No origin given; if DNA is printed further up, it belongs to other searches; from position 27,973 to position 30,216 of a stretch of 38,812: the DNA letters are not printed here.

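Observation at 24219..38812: Same-strand cluster of three FG-GAP/VCBS proteins, an SGNH-esterase/TPR protein and a lectin/PA14/CBM giant: candidate undescribed extracellular system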

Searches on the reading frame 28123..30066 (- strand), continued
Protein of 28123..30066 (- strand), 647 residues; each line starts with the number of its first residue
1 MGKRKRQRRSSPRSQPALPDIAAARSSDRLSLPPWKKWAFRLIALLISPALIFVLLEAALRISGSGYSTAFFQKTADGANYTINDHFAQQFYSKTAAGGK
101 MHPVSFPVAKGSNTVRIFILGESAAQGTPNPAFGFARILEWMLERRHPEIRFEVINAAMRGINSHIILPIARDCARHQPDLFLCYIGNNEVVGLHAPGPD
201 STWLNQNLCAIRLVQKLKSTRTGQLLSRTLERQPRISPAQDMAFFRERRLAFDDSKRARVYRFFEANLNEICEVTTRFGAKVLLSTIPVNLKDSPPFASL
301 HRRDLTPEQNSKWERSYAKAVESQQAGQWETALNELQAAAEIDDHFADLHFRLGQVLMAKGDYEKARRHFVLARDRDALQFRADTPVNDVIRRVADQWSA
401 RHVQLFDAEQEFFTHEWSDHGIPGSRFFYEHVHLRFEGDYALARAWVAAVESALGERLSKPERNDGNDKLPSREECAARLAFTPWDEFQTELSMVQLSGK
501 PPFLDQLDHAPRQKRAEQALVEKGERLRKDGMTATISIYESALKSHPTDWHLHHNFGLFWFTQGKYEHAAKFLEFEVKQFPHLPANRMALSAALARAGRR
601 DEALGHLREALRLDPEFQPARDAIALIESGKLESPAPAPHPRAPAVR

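Call 23: find_homologous_proteins(query=window:28123-30066:-)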
Query window:28123-30066:- (647 aa): 2402 proteins with E <= 0.001 among 8000 candidates; the best 120 are listed.
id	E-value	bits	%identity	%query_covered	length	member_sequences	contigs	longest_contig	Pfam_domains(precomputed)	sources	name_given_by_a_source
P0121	0.0e+0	1362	100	91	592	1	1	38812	PF14559.13,PF24575.2,PF13431.13,PF13414.13,PF00515.35,PF13432.13,PF13428.13,PF07719.24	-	-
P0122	1.9e-225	768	55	99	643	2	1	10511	PF14559.13,PF13414.13,PF00515.35,PF13432.13,PF13428.13,PF13472.13,PF13181.13,PF07719.24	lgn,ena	-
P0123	3.2e-214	731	55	93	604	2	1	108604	PF14559.13,PF13414.13,PF07719.24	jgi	jgi:tetratricopeptide (TPR) repeat protein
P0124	2.8e-203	695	58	83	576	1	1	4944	PF14559.13,PF13472.13,PF07719.24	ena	-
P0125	1.7e-200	686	53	91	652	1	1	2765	PF14559.13,PF24575.2,PF13431.13,PF13414.13,PF00515.35,PF13424.13,PF21033.5,PF13432.13,PF13428.13,PF13181.13,PF07719.24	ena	-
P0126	6.2e-193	661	49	100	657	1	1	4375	PF14559.13,PF24575.2,PF13431.13,PF13414.13,PF00515.35,PF13432.13,PF13428.13,PF13472.13,PF13181.13,PF07719.24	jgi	-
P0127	5.0e-190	651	50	94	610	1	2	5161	PF13431.13,PF13414.13,PF13428.13,PF14559.13,PF24575.2,PF00515.35,PF13424.13,PF21033.5,PF13432.13,PF13472.13,PF13181.13,PF07719.24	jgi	jgi:tetratricopeptide (TPR) repeat protein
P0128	1.1e-187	644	51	91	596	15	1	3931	PF13431.13,PF13414.13,PF13428.13,PF14559.13,PF24575.2,PF00515.35,PF13424.13,PF21033.5,PF13432.13,PF13472.13,PF13181.13,PF14561.13,PF07719.24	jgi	jgi:tetratricopeptide (TPR) repeat protein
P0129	2.0e-182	626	50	96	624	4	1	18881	PF13431.13,PF13414.13,PF13176.13,PF13428.13,PF14559.13,PF24575.2,PF00515.35,PF12895.14,PF13424.13,PF13432.13,PF13472.13,PF13181.13,PF07719.24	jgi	jgi:tetratricopeptide (TPR) repeat protein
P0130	5.7e-179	615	51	89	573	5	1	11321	PF13431.13,PF13414.13,PF13176.13,PF13428.13,PF14559.13,PF24575.2,PF25068.3,PF13371.13,PF00515.35,PF12895.14,PF13424.13,PF21033.5,PF13432.13,PF13181.13,PF07719.24,PF13174.13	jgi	jgi:tetratricopeptide (TPR) repeat protein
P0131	5.3e-178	612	49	92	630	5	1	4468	PF14559.13,PF24575.2,PF13431.13,PF13414.13,PF00515.35,PF13432.13,PF13428.13,PF07719.24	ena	-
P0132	5.7e-177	608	46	98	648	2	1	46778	PF13431.13,PF13414.13,PF13428.13,PF14559.13,PF24575.2,PF13371.13,PF00515.35,PF13424.13,PF21033.5,PF13432.13,PF13472.13,PF13181.13,PF07719.24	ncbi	ncbi:MAG: tetratricopeptide repeat protein [Limisphaerales bacterium]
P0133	7.3e-177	608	48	91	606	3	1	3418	PF13431.13,PF13414.13,PF13176.13,PF13428.13,PF14559.13,PF24575.2,PF13371.13,PF00515.35,PF13424.13,PF13432.13,PF13472.13,PF13181.13,PF14561.13,PF07719.24,PF13174.13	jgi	-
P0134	2.0e-174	600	48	88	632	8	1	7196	PF14559.13,PF24575.2,PF13414.13,PF00515.35,PF13432.13,PF13428.13,PF07719.24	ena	-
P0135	3.9e-172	592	48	92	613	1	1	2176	PF14559.13,PF13431.13,PF23914.2,PF13414.13,PF16918.12,PF00515.35,PF13432.13,PF13428.13,PF13472.13,PF07719.24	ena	-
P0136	5.1e-171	589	48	96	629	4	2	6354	PF13431.13,PF13414.13,PF13428.13,PF14559.13,PF24575.2,PF00515.35,PF12895.14,PF13424.13,PF21033.5,PF13432.13,PF13472.13,PF13181.13,PF07719.24,PF13174.13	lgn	-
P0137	1.2e-169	584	47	96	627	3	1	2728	PF13431.13,PF13414.13,PF13428.13,PF07721.21,PF14559.13,PF24575.2,PF00515.35,PF12895.14,PF13424.13,PF13432.13,PF13472.13,PF13181.13,PF07719.24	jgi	-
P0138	4.6e-169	582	48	91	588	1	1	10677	PF13431.13,PF23914.2,PF13414.13,PF13428.13,PF14559.13,PF24575.2,PF00515.35,PF12895.14,PF13424.13,PF13432.13,PF13472.13,PF13181.13,PF07719.24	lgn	-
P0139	1.2e-167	577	47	96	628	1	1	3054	PF14559.13,PF13431.13,PF13414.13,PF00515.35,PF13432.13,PF13428.13,PF13472.13,PF13181.13,PF07719.24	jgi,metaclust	metaclust:\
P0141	2.4e-166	573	48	91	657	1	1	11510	PF14559.13,PF24575.2,PF13431.13,PF13414.13,PF13371.13,PF00515.35,PF21033.5,PF13428.13,PF13472.13,PF13181.13,PF07719.24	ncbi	-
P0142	5.1e-166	572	48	90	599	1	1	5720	PF13431.13,PF13414.13,PF13428.13,PF14559.13,PF24575.2,PF00515.35,PF12895.14,PF13424.13,PF13432.13,PF13472.13,PF13181.13,PF07719.24,PF13174.13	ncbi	-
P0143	1.4e-165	571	47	92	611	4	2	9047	PF14559.13,PF13431.13,PF13414.13,PF00515.35,PF13432.13,PF13428.13,PF13472.13,PF13181.13,PF07719.24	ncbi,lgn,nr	ncbi:MAG: tetratricopeptide repeat protein [Phycisphaerae bacterium]|nr:tetratricopeptide repeat pro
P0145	9.3e-165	568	45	96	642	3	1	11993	PF13431.13,PF23914.2,PF13414.13,PF13428.13,PF14559.13,PF24575.2,PF00515.35,PF13424.13,PF13432.13,PF13472.13,PF13181.13,PF07719.24,PF13174.13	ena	-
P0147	2.3e-164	567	47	90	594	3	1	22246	PF13431.13,PF13414.13,PF13428.13,PF14559.13,PF24575.2,PF00515.35,PF13424.13,PF13432.13,PF13472.13,PF13181.13,PF07719.24,PF13174.13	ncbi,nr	ncbi:MAG: tetratricopeptide repeat protein [Verrucomicrobia bacterium]|nr:tetratricopeptide repeat p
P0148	3.2e-164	566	46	96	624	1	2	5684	PF14559.13,PF24575.2,PF13431.13,PF13414.13,PF00515.35,PF13432.13,PF13472.13,PF13181.13,PF07719.24,PF13174.13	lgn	-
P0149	3.4e-164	566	45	96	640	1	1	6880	PF13431.13,PF13414.13,PF13176.13,PF13428.13,PF14559.13,PF24575.2,PF00515.35,PF13424.13,PF21033.5,PF13432.13,PF13472.13,PF13181.13,PF07719.24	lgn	-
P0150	3.6e-164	566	48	90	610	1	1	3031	PF14559.13,PF13431.13,PF00515.35,PF13424.13,PF13428.13,PF13472.13,PF13181.13,PF07719.24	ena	-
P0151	5.1e-163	562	47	89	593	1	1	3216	PF13431.13,PF13414.13,PF13428.13,PF14559.13,PF24575.2,PF00515.35,PF13424.13,PF21033.5,PF13432.13,PF13472.13,PF13181.13,PF07719.24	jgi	jgi:tetratricopeptide (TPR) repeat protein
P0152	1.4e-162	561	46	93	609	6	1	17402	PF13431.13,PF13414.13,PF13428.13,PF14559.13,PF24575.2,PF00515.35,PF13424.13,PF21033.5,PF13432.13,PF13472.13,PF13181.13,PF07719.24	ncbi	ncbi:MAG: tetratricopeptide repeat protein [Verrucomicrobiota bacterium]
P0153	2.3e-162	560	47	90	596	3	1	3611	PF13431.13,PF13414.13,PF13176.13,PF13428.13,PF00657.29,PF14559.13,PF24575.2,PF00515.35,PF13424.13,PF13432.13,PF13472.13,PF13181.13,PF07719.24,PF13174.13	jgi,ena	-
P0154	3.1e-162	560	48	91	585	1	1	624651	PF14559.13,PF24575.2,PF16918.12,PF00515.35,PF13432.13,PF13428.13,PF13472.13,PF13181.13,PF07719.24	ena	-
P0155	7.3e-162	558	48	90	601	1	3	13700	PF13431.13,PF13414.13,PF13428.13,PF14559.13,PF24575.2,PF13371.13,PF00515.35,PF13424.13,PF21033.5,PF13432.13,PF13472.13,PF13181.13,PF14561.13,PF07719.24,PF13174.13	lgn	-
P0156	1.4e-161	557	47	90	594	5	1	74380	PF14559.13,PF13431.13,PF13414.13,PF00515.35,PF21033.5,PF13432.13,PF13428.13,PF13472.13,PF13181.13,PF07719.24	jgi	jgi:tetratricopeptide (TPR) repeat protein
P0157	1.8e-161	557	46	98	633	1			PF14559.13,PF13431.13,PF13414.13,PF00515.35,PF13424.13,PF13432.13,PF13472.13,PF13181.13,PF07719.24,PF00657.29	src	-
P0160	9.5e-160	551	47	92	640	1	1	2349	PF13431.13,PF13414.13,PF13428.13,PF00657.29,PF14559.13,PF24575.2,PF00515.35,PF13424.13,PF21033.5,PF13432.13,PF13472.13,PF13181.13,PF07719.24,PF13174.13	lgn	-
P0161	1.1e-159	551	48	90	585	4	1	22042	PF13431.13,PF23914.2,PF13414.13,PF13176.13,PF13428.13,PF25064.2,PF13374.13,PF14559.13,PF24575.2,PF00515.35,PF12895.14,PF13424.13,PF21033.5,PF13432.13,PF13472.13,PF13181.13,PF07719.24,PF13174.13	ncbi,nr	ncbi:MAG: tetratricopeptide repeat protein [Verrucomicrobia bacterium]|nr:tetratricopeptide repeat p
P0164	4.8e-158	546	48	87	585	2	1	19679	PF14559.13,PF24575.2,PF13431.13,PF13414.13,PF13432.13,PF13428.13,PF13472.13,PF13181.13,PF07719.24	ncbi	-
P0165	5.3e-158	546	44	94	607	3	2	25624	PF07721.21,PF14559.13,PF13431.13,PF23914.2,PF13414.13,PF00515.35,PF13424.13,PF13432.13,PF13428.13,PF07719.24,PF00657.29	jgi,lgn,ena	-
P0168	9.8e-158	545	46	91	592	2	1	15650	PF14559.13,PF24575.2,PF13431.13,PF23914.2,PF13414.13,PF00515.35,PF13432.13,PF13428.13,PF13472.13,PF13181.13,PF07719.24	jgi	jgi:tetratricopeptide (TPR) repeat protein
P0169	1.1e-157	545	46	88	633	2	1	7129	PF14559.13,PF24575.2,PF13431.13,PF13414.13,PF00515.35,PF13428.13,PF13472.13,PF13181.13,PF07719.24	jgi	-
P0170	1.2e-157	544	46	93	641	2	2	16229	PF14559.13,PF24575.2,PF13431.13,PF13414.13,PF13424.13,PF13428.13,PF13472.13,PF13181.13,PF07719.24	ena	-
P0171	4.9e-157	542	47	90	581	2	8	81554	PF13431.13,PF13414.13,PF13176.13,PF13428.13,PF14559.13,PF24575.2,PF00515.35,PF12895.14,PF13424.13,PF21033.5,PF13432.13,PF13472.13,PF13181.13,PF07719.24,PF13174.13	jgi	jgi:tetratricopeptide (TPR) repeat protein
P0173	6.8e-157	542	45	91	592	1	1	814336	PF14559.13,PF24575.2,PF13431.13,PF13414.13,PF13432.13,PF13428.13,PF13472.13,PF07719.24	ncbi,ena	-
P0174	7.6e-157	542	45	92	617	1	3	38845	PF14559.13,PF24575.2,PF13431.13,PF13414.13,PF13432.13,PF13472.13,PF13181.13,PF07719.24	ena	-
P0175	8.9e-157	542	45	92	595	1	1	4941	PF13431.13,PF13414.13,PF13428.13,PF14559.13,PF24575.2,PF00515.35,PF13424.13,PF21033.5,PF13432.13,PF13472.13,PF13181.13,PF07719.24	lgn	-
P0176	2.2e-156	540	46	90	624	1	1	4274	PF14559.13,PF13414.13,PF13432.13,PF13428.13,PF13472.13,PF13181.13,PF07719.24,PF00657.29,PF13174.13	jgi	jgi:tetratricopeptide (TPR) repeat protein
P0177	3.8e-156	539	45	89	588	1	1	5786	PF14559.13,PF13414.13,PF00515.35,PF13424.13,PF21033.5,PF13432.13,PF13472.13,PF13181.13,PF07719.24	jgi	jgi:tetratricopeptide (TPR) repeat protein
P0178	5.6e-156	539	47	87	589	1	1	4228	PF14559.13,PF24575.2,PF13431.13,PF13414.13,PF00515.35,PF21033.5,PF13432.13,PF13428.13,PF13472.13,PF13181.13,PF07719.24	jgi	-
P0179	8.4e-156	538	47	92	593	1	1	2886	PF14559.13,PF13431.13,PF13414.13,PF00515.35,PF13424.13,PF21033.5,PF13432.13,PF13428.13,PF13472.13,PF13181.13,PF07719.24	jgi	jgi:tetratricopeptide (TPR) repeat protein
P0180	1.1e-155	538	45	92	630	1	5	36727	PF13431.13,PF13414.13,PF13428.13,PF14559.13,PF24575.2,PF00515.35,PF13424.13,PF21033.5,PF13432.13,PF13472.13,PF13181.13,PF07719.24,PF13174.13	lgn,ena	-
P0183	2.3e-155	537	45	96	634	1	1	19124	PF13431.13,PF13414.13,PF13428.13,PF14559.13,PF24575.2,PF00515.35,PF13424.13,PF21033.5,PF13432.13,PF13472.13,PF13181.13,PF07719.24,PF13174.13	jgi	jgi:tetratricopeptide (TPR) repeat protein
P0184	2.7e-155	537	44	91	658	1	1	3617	PF14559.13,PF24575.2,PF13431.13,PF13414.13,PF00515.35,PF13424.13,PF13432.13,PF13472.13,PF13181.13,PF07719.24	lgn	-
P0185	4.0e-155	536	46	96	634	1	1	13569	PF13431.13,PF13414.13,PF13428.13,PF00657.29,PF14559.13,PF24575.2,PF00515.35,PF13424.13,PF21033.5,PF13432.13,PF13472.13,PF13181.13,PF07719.24,PF13174.13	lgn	-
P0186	4.8e-155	536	47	89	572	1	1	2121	PF14559.13,PF13431.13,PF13371.13,PF13432.13,PF13472.13,PF07719.24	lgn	-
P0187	9.2e-155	535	44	95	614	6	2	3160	PF14559.13,PF25182.2,PF13432.13,PF13472.13,PF07719.24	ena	-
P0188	9.5e-155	535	44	96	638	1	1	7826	PF13431.13,PF13414.13,PF13428.13,PF14559.13,PF24575.2,PF00515.35,PF13424.13,PF21033.5,PF13432.13,PF13472.13,PF13181.13,PF07719.24,PF13174.13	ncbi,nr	ncbi:MAG: tetratricopeptide repeat protein [Verrucomicrobia bacterium]|nr:tetratricopeptide repeat p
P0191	3.1e-154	533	46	90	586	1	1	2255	PF14559.13,PF13431.13,PF13414.13,PF00515.35,PF13432.13,PF13472.13,PF07719.24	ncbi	-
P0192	4.6e-154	533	44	96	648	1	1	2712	PF14559.13,PF13431.13,PF23914.2,PF13414.13,PF00515.35,PF21033.5,PF13432.13,PF13428.13,PF13472.13,PF13181.13,PF07719.24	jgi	jgi:tetratricopeptide (TPR) repeat protein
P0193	5.5e-154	532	44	97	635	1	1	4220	PF14559.13,PF24575.2,PF13431.13,PF13414.13,PF00515.35,PF13424.13,PF13432.13,PF13428.13,PF13472.13,PF13181.13,PF07719.24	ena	-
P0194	5.8e-154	532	43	87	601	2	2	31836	PF14559.13,PF24575.2,PF13431.13,PF13414.13,PF00515.35,PF13424.13,PF13432.13,PF13428.13,PF13472.13,PF13181.13,PF07719.24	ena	-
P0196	9.5e-154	532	44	97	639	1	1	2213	PF14559.13,PF24575.2,PF13431.13,PF00515.35,PF13424.13,PF13432.13,PF13428.13,PF13472.13,PF13181.13,PF07719.24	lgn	-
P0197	1.2e-153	531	47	90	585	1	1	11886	PF14559.13,PF24575.2,PF13431.13,PF13414.13,PF13424.13,PF21033.5,PF13432.13,PF13428.13,PF13472.13,PF13181.13,PF07719.24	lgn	-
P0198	1.2e-153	531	45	91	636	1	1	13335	PF14559.13,PF24575.2,PF13431.13,PF13472.13,PF13181.13,PF07719.24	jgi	jgi:tetratricopeptide (TPR) repeat protein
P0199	1.2e-153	531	46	93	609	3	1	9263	PF14559.13,PF13431.13,PF13414.13,PF00515.35,PF13424.13,PF21033.5,PF13432.13,PF13428.13,PF13472.13,PF07719.24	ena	-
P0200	1.2e-153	531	44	94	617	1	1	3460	PF14559.13,PF24575.2,PF13431.13,PF13472.13,PF07719.24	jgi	jgi:tetratricopeptide (TPR) repeat protein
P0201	2.3e-153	530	46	96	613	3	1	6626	PF14559.13,PF13472.13,PF07719.24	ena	-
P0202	5.4e-153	529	45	92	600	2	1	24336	PF14559.13,PF24575.2,PF13414.13,PF00515.35,PF13424.13,PF21033.5,PF13432.13,PF13428.13,PF13472.13,PF13181.13,PF07719.24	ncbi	-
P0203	5.8e-153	529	43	97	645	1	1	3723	PF13431.13,PF13414.13,PF13428.13,PF14559.13,PF24575.2,PF00515.35,PF13424.13,PF21033.5,PF13432.13,PF13472.13,PF13181.13,PF07719.24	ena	-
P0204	5.9e-153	529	44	95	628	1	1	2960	PF14559.13,PF24575.2,PF13431.13,PF13414.13,PF13432.13,PF13428.13,PF13472.13,PF07719.24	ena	-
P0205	6.3e-153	529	43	97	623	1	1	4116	PF14559.13,PF13431.13,PF13414.13,PF00515.35,PF13424.13,PF13432.13,PF13428.13,PF13472.13,PF13181.13,PF07719.24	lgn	-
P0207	9.6e-153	528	42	93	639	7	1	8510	PF14559.13,PF13431.13,PF13414.13,PF00515.35,PF13424.13,PF13432.13,PF13181.13,PF07719.24,PF00657.29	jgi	jgi:tetratricopeptide (TPR) repeat protein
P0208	2.5e-152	527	45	89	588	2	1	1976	PF14559.13,PF24575.2,PF13414.13,PF13432.13,PF13428.13,PF13472.13,PF13181.13,PF07719.24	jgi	-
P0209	2.7e-152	527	43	96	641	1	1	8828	PF13431.13,PF13414.13,PF13428.13,PF14559.13,PF24575.2,PF00515.35,PF13424.13,PF21033.5,PF13432.13,PF13429.13,PF13472.13,PF13181.13,PF07719.24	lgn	-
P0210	3.1e-152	527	43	96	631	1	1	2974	PF14559.13,PF24575.2,PF13431.13,PF13414.13,PF00515.35,PF13432.13,PF13428.13,PF13472.13,PF13181.13,PF07719.24,PF00657.29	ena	-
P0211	4.5e-152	526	41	99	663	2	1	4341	PF13431.13,PF13414.13,PF13428.13,PF00657.29,PF14559.13,PF24575.2,PF13371.13,PF00515.35,PF13424.13,PF21033.5,PF13432.13,PF13472.13,PF13181.13,PF07719.24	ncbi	-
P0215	8.9e-152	525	42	97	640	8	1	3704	PF14559.13,PF24575.2,PF13431.13,PF13414.13,PF00515.35,PF13432.13,PF13472.13,PF07719.24,PF13174.13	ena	-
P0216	1.0e-151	525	41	99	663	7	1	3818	PF14559.13,PF13431.13,PF13414.13,PF26725.1,PF00515.35,PF13424.13,PF21033.5,PF13432.13,PF13181.13,PF07719.24,PF00657.29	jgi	jgi:tetratricopeptide (TPR) repeat protein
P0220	9.2e-151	522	47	91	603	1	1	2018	PF13431.13,PF13414.13,PF13428.13,PF14559.13,PF24575.2,PF13371.13,PF00515.35,PF13424.13,PF21033.5,PF13432.13,PF13472.13,PF13181.13,PF07719.24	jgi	-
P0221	9.3e-151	522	46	92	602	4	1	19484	PF14559.13,PF13414.13,PF13432.13,PF13472.13,PF07719.24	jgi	jgi:tetratricopeptide (TPR) repeat protein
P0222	1.1e-150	521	42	97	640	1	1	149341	PF14559.13,PF24575.2,PF13431.13,PF13414.13,PF00515.35,PF13424.13,PF13432.13,PF13472.13,PF07719.24,PF13174.13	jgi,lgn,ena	-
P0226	5.4e-150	519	44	97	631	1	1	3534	PF14559.13,PF24575.2,PF13431.13,PF13414.13,PF00515.35,PF13432.13,PF13428.13,PF13472.13,PF07719.24,PF00657.29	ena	-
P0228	2.6e-149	517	44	94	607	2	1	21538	PF14559.13,PF13432.13,PF13472.13,PF07719.24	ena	-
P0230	3.1e-149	517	43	97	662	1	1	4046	PF14559.13,PF13431.13,PF13414.13,PF00515.35,PF13424.13,PF13432.13,PF13472.13,PF07719.24,PF13174.13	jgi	-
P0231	4.7e-149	516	46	89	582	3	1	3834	PF14559.13,PF13431.13,PF13414.13,PF13432.13,PF13472.13,PF13181.13,PF07719.24,PF00657.29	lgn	-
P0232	4.9e-149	516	45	91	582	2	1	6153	PF14559.13,PF03704.24,PF24575.2,PF13431.13,PF13432.13,PF13472.13,PF07719.24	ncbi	-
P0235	7.8e-149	515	45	89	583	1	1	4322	PF13431.13,PF13414.13,PF13176.13,PF13428.13,PF14559.13,PF24575.2,PF00515.35,PF21033.5,PF13432.13,PF13472.13,PF13181.13,PF14561.13,PF07719.24,PF13174.13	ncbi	-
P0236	2.0e-148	514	42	92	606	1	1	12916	PF13431.13,PF13414.13,PF13428.13,PF14559.13,PF24575.2,PF00515.35,PF13424.13,PF21033.5,PF13432.13,PF13472.13,PF13181.13,PF14561.13,PF07719.24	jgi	jgi:Flp pilus assembly protein TadD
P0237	3.1e-148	513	45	90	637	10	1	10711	PF13431.13,PF13414.13,PF13428.13,PF00657.29,PF14559.13,PF24575.2,PF00515.35,PF21033.5,PF13432.13,PF13472.13,PF13181.13,PF07719.24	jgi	jgi:tetratricopeptide (TPR) repeat protein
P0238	3.9e-148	513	46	87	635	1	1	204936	PF14559.13,PF13431.13,PF13414.13,PF21033.5,PF13432.13,PF13428.13,PF13472.13,PF13181.13,PF07719.24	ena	-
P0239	3.9e-148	513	43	91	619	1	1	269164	PF14559.13,PF24575.2,PF13431.13,PF13414.13,PF00515.35,PF13424.13,PF13432.13,PF13428.13,PF13181.13,PF07719.24,PF13174.13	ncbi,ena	-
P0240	4.0e-148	513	45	92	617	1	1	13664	PF13431.13,PF13414.13,PF16918.12,PF13428.13,PF14559.13,PF24575.2,PF00515.35,PF21033.5,PF13432.13,PF13472.13,PF13181.13,PF07719.24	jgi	-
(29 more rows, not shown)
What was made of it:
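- On SGNH/GDSL hydrolase (T): Many homologues carry precomputed PF13472 or PF00657 hits (call 23).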

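Call 24: find_encoding_contigs(protein=P0173, flank=10000, max_places=2)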
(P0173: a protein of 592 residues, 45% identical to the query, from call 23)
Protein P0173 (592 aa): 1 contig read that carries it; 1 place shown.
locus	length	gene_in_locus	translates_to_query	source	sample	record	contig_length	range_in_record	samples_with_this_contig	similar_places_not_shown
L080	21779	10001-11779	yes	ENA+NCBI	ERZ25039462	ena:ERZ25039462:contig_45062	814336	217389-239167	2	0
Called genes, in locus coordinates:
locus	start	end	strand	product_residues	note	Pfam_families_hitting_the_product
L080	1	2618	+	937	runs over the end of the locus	PF00754:F5_F8_type_C, PF22633:F5_F8_type_C_2 (weak), PF07081:DUF1349 (weak)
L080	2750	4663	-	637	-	PF19529:DUF6057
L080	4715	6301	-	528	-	PF26549:Tricorn_N (faint), PF26550:Tricorn_2nd (faint), PF07676:PD40 (weak)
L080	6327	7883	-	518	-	PF07676:PD40 (faint), PF26550:Tricorn_2nd (faint), PF26549:Tricorn_N (weak)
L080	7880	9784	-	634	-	PF19529:DUF6057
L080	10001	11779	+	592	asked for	PF13472:Lipase_GDSL_2 (weak), PF07719:TPR_2 (faint), PF13428:TPR_14 (faint), PF24575:TPR_Slam (faint), PF13414:TPR_11 (faint), PF13432:TPR_16 (weak), PF14559:TPR_19 (weak), PF13431:TPR_17 (faint)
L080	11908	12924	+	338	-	PF00990:GGDEF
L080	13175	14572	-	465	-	PF13701:DDE_Tnp_1_4, PF01609:DDE_Tnp_1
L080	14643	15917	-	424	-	PF13506:Glyco_transf_21, PF13641:Glyco_tranf_2_3 (weak)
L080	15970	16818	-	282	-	PF00149:Metallophos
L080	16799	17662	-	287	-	PF00069:Pkinase, PF07714:PK_Tyr_Ser-Thr, PF03109:ABC1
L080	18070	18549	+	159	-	-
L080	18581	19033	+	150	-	PF00583:Acetyltransf_1, PF13673:Acetyltransf_10, PF13508:Acetyltransf_7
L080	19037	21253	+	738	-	PF07719:TPR_2 (faint), PF12895:ANAPC3 (faint), PF13174:TPR_6 (faint), PF13371:TPR_9 (faint), PF13424:TPR_12 (weak), PF13432:TPR_16, PF14559:TPR_19, PF13517:FG-GAP_3, +4 more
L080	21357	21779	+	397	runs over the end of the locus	-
